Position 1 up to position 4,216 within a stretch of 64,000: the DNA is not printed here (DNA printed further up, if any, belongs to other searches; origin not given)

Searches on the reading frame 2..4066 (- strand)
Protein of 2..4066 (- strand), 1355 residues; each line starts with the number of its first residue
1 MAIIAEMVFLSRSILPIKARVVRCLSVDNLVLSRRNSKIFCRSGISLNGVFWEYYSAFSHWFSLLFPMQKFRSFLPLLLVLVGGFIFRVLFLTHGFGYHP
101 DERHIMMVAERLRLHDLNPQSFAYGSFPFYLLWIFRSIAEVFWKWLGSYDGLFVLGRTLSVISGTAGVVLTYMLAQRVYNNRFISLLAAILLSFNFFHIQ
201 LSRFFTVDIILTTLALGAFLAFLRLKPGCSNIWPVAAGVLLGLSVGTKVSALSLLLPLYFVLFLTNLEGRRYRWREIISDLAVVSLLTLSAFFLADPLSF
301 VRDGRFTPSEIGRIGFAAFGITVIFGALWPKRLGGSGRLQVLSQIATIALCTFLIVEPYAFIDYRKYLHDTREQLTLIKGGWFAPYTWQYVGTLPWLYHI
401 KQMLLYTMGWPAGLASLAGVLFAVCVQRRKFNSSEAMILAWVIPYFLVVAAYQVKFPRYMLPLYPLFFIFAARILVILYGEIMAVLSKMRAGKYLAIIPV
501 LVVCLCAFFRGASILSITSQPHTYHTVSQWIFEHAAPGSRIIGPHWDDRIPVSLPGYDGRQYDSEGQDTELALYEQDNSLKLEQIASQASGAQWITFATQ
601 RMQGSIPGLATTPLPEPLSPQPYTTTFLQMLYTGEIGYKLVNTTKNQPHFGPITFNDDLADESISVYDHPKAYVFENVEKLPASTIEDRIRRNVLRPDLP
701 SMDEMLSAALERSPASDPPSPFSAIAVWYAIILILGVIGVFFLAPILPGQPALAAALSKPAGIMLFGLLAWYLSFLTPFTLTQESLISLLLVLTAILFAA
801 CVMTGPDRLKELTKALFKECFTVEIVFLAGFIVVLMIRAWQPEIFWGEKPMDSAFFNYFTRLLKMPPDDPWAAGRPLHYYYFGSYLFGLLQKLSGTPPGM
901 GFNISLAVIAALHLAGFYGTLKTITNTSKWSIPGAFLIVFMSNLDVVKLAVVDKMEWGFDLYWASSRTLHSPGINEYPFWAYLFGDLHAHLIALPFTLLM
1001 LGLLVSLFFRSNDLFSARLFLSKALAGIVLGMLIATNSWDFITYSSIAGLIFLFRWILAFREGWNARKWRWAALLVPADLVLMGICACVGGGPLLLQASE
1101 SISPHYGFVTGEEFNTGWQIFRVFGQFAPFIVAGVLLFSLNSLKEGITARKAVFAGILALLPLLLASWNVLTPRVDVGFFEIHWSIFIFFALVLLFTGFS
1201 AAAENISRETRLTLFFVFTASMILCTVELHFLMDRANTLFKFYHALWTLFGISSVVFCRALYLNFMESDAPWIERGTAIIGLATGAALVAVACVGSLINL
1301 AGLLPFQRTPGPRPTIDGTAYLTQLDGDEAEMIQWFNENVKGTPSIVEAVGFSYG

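Call 42: search_protein_families(library=pfam, proteins=[window:2-4066:-], max_evalue=0.0001)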
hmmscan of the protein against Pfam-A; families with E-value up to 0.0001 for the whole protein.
window:2-4066:- (1355 aa): 3 families
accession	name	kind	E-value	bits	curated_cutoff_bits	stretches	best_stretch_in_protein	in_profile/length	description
PF10060.15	DUF2298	-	6.6e-73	246.7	27.8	1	765-1250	1-488/488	Uncharacterized membrane protein (DUF2298)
PF02366.24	PMT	-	5.8e-08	33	22.7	1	156-264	85-198/245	Dolichyl-phosphate-mannose-protein mannosyltransferase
PF13231.12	PMT_2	-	2e-07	31.8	26.1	1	156-289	24-154/160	Dolichyl-phosphate-mannose-protein mannosyltransferase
